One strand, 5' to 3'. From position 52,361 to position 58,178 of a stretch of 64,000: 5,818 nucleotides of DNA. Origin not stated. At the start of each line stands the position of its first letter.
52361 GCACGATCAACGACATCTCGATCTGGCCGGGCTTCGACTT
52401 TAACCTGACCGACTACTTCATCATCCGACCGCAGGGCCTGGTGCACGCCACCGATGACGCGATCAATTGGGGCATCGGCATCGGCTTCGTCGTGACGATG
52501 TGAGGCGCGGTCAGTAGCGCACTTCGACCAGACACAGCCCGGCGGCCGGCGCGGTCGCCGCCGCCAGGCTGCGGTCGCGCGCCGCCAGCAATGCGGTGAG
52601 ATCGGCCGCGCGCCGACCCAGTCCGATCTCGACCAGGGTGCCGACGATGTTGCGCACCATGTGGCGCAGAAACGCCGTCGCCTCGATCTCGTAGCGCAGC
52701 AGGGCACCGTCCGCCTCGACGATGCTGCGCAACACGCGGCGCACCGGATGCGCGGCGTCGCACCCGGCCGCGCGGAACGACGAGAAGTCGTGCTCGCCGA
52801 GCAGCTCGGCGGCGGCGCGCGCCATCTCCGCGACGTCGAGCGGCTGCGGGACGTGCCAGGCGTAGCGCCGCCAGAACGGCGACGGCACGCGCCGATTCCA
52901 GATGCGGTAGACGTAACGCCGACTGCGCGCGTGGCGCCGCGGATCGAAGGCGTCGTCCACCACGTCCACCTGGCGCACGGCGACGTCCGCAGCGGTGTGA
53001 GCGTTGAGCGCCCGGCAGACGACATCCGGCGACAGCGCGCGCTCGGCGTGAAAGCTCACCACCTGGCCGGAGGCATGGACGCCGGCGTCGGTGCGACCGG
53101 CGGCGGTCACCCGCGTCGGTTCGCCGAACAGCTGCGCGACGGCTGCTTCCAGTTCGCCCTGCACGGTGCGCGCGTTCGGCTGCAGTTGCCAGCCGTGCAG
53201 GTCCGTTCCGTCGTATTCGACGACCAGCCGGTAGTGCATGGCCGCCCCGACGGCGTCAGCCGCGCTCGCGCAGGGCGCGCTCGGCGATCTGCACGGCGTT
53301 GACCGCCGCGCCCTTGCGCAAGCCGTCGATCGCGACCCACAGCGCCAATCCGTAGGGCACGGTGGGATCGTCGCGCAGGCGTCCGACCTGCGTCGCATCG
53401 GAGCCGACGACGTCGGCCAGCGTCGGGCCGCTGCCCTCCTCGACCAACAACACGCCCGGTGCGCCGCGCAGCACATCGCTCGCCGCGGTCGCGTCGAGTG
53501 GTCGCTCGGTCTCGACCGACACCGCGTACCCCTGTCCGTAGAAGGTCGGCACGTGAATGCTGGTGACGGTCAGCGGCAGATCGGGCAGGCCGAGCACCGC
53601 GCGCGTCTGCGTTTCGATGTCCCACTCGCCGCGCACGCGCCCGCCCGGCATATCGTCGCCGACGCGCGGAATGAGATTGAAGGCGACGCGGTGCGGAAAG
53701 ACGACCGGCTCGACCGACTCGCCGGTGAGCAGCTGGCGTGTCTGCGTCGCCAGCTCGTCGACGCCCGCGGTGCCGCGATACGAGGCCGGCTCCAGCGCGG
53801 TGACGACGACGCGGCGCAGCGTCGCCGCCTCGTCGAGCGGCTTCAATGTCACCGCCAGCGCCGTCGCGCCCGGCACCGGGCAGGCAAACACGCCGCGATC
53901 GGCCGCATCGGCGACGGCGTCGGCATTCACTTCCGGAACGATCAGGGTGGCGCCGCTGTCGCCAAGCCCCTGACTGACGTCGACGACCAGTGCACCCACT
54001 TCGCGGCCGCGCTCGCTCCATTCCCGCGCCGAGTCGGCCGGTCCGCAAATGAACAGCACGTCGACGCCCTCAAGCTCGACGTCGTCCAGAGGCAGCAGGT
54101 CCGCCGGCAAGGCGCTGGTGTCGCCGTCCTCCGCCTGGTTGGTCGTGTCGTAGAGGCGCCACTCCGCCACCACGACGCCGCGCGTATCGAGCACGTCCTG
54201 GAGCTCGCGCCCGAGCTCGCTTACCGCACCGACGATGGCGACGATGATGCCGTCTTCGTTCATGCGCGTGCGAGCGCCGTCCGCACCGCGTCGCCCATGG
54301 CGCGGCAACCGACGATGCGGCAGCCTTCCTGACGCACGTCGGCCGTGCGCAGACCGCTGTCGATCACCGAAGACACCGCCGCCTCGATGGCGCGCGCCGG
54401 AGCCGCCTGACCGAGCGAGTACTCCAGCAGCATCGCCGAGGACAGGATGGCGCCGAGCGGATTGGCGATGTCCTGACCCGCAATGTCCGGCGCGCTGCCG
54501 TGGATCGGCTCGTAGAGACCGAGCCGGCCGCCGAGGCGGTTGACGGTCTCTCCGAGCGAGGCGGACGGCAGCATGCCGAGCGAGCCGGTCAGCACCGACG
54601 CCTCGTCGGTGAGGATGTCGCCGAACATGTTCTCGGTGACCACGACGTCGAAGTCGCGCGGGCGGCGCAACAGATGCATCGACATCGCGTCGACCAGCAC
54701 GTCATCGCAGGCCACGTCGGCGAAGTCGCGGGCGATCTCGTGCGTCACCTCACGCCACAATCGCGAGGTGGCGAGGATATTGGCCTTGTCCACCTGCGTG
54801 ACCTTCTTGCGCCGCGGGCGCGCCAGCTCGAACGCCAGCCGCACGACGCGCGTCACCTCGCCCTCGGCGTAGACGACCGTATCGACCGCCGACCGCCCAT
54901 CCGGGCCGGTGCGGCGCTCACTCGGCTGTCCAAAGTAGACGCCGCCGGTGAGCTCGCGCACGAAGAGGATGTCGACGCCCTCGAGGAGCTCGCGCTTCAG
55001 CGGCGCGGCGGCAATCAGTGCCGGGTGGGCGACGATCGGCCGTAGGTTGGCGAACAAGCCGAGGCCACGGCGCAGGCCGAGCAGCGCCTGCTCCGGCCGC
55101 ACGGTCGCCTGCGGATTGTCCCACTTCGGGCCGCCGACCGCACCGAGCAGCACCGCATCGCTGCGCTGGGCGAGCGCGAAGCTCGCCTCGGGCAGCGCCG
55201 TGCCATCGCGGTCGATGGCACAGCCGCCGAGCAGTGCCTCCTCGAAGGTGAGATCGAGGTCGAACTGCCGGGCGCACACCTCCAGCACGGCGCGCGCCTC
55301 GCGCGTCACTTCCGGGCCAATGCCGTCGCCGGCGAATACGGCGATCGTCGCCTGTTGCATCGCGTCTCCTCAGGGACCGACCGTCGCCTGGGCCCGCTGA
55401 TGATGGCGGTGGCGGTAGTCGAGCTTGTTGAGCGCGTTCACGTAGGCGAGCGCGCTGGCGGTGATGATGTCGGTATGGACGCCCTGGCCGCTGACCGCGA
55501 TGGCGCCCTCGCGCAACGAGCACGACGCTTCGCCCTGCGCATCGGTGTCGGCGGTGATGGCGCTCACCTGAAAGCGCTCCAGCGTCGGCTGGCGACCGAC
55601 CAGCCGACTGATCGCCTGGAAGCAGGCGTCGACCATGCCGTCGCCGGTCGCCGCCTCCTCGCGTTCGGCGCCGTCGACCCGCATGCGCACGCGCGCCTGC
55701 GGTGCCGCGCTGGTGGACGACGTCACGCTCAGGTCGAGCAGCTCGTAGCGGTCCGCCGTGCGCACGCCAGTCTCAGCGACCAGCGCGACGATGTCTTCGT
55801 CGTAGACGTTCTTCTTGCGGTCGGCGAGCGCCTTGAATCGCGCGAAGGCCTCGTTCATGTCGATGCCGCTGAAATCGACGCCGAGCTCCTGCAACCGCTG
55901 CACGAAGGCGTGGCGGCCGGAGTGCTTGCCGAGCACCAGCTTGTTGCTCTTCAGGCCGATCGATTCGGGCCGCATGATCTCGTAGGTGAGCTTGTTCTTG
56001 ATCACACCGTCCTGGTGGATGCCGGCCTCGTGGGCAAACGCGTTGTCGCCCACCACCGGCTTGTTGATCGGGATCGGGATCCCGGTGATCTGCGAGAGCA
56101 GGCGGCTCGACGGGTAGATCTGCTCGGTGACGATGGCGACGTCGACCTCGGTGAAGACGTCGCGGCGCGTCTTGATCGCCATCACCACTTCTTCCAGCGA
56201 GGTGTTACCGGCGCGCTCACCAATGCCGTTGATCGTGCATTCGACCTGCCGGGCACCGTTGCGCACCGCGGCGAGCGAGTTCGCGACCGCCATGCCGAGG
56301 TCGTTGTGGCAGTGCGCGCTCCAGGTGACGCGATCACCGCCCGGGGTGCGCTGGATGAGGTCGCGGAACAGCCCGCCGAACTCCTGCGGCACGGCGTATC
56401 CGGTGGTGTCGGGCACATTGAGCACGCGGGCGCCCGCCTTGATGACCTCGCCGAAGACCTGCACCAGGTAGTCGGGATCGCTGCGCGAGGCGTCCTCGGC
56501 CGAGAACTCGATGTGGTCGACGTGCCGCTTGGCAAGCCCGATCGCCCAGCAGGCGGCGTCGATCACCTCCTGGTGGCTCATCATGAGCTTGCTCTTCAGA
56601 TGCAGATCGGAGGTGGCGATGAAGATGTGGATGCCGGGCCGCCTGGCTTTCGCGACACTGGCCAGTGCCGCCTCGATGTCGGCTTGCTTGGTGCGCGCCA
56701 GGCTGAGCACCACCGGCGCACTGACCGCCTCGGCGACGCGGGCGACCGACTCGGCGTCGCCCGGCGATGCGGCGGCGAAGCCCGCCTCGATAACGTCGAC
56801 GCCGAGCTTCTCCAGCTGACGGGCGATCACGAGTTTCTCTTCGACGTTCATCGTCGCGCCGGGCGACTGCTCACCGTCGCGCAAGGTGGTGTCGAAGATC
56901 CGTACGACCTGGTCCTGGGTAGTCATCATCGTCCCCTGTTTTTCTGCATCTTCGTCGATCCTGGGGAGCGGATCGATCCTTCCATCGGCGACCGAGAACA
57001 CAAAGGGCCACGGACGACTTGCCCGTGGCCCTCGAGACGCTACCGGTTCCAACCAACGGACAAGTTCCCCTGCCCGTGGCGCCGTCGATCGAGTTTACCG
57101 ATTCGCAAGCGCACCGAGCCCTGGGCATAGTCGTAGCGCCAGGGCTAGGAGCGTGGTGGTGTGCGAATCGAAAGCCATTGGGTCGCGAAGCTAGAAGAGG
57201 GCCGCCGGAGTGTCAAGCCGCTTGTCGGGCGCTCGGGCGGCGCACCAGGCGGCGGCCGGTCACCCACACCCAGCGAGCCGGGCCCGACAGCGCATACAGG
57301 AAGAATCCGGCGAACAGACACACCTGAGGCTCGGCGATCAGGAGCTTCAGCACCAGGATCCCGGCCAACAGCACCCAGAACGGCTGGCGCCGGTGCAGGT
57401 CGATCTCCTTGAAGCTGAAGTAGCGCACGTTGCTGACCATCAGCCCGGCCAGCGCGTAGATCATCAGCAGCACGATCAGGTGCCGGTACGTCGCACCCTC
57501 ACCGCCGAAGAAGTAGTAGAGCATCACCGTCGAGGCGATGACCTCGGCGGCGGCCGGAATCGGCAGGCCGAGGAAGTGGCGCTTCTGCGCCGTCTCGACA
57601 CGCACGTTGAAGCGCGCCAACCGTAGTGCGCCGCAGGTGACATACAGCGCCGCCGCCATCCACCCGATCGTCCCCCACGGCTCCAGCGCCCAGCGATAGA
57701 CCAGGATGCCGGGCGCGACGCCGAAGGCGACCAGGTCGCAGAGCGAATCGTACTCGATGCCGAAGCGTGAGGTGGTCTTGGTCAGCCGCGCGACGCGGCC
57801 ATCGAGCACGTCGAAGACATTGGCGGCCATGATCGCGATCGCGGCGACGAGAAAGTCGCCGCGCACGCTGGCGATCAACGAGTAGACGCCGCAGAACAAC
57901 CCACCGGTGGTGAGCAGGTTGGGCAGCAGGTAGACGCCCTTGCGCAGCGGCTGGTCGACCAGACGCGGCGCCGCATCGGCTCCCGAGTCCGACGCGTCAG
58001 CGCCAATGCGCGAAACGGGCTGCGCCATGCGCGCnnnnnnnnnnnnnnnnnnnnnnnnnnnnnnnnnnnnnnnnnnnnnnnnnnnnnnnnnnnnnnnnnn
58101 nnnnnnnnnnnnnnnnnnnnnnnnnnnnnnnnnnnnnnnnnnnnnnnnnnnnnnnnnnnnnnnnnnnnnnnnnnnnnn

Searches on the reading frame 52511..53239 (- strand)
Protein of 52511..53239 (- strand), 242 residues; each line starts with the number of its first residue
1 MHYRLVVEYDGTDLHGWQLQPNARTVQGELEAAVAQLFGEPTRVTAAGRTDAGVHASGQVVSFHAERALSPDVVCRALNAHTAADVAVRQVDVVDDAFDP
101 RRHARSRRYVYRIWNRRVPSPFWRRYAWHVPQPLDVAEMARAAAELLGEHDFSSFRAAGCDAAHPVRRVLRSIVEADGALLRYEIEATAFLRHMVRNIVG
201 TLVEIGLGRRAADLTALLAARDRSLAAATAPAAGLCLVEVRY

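Call 26: search_protein_families(library=pfam, proteins=[window:52511-53239:-])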
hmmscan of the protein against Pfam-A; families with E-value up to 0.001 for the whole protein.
window:52511-53239:- (242 aa): 1 family
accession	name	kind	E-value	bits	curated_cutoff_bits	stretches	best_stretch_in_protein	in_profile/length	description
PF01416.25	PseudoU_synth_1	-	8.3e-41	139.3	23.3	2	142-242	1-107/108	tRNA pseudouridine synthase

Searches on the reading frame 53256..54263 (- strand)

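Call 26: search_protein_families(library=pfam, proteins=[window:53256-54263:-])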
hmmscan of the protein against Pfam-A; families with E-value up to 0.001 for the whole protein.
window:53256-54263:- (335 aa): 2 families
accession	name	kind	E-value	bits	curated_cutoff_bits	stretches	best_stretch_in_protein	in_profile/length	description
PF02774.23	Semialdhyde_dhC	-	7.7e-31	108.1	26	1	140-317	1-184/184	Semialdehyde dehydrogenase, dimerisation domain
PF01118.30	Semialdhyde_dh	-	8.7e-11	42.7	26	1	8-119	2-120/121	Semialdehyde dehydrogenase, NAD binding domain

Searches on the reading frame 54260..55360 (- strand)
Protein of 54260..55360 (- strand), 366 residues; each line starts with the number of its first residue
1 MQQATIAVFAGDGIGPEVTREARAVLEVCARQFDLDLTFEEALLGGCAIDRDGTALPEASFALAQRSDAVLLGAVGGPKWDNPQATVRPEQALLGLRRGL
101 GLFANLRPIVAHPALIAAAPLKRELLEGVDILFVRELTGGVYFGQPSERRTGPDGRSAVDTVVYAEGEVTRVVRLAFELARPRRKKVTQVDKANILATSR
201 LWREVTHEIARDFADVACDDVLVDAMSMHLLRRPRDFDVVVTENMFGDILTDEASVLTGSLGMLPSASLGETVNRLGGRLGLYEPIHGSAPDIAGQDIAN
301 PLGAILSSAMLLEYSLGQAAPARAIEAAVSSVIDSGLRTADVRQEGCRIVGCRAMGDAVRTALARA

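Call 26: search_protein_families(library=pfam, proteins=[window:54260-55360:-])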
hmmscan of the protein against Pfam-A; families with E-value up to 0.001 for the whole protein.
window:54260-55360:- (366 aa): 1 family
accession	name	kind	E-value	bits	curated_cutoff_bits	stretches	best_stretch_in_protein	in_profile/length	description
PF00180.25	Iso_dh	-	1.5e-126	422.8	27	1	5-359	1-348/348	Isocitrate/isopropylmalate dehydrogenase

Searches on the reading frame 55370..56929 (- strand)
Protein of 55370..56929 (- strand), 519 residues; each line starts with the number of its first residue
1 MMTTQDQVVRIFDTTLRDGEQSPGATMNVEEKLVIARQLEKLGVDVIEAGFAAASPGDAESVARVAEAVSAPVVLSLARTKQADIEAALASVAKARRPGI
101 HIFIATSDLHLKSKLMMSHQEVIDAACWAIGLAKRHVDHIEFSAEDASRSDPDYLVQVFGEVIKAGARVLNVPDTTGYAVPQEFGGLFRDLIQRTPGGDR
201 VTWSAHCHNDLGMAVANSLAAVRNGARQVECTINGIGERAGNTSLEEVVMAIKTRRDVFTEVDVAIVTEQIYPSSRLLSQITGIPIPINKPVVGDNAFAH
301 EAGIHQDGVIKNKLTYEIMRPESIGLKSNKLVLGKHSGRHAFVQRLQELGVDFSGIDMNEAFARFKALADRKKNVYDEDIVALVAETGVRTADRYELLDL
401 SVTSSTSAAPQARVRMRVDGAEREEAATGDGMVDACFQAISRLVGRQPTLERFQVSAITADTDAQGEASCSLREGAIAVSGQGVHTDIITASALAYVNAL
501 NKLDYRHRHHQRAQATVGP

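Call 45: search_protein_families(library=pfam, proteins=[window:55370-56929:-])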
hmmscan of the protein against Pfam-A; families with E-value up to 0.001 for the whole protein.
window:55370-56929:- (519 aa): 3 families
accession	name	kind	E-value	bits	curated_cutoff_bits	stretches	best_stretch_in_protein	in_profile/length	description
PF00682.25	HMGL-like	-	4.5e-87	292.2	29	1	9-265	2-251/260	HMGL-like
PF08502.15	LeuA_dimer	-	1.2e-33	116.2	24.9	1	375-503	2-130/131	LeuA allosteric (dimerisation) domain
PF22617.1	HCS_D2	-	9.2e-31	106.5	27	1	292-373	1-82/82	Homocitrate synthase post-HMGL domain-like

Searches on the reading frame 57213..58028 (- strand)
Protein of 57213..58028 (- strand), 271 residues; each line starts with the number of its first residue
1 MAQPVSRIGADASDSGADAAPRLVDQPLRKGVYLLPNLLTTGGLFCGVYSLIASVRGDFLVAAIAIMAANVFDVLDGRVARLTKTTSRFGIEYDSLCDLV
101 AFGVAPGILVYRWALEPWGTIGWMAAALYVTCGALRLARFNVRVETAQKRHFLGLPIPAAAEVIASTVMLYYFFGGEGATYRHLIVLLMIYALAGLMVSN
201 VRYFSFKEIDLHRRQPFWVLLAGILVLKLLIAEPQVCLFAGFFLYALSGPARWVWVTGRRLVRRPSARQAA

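Call 45: search_protein_families(library=pfam, proteins=[window:57213-58028:-])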
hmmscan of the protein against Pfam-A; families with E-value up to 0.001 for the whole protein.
window:57213-58028:- (271 aa): 1 family
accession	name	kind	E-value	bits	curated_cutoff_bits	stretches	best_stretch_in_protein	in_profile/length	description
PF01066.26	CDP-OH_P_transf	-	4.5e-21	76.3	22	1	34-184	2-138/152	CDP-alcohol phosphatidyltransferase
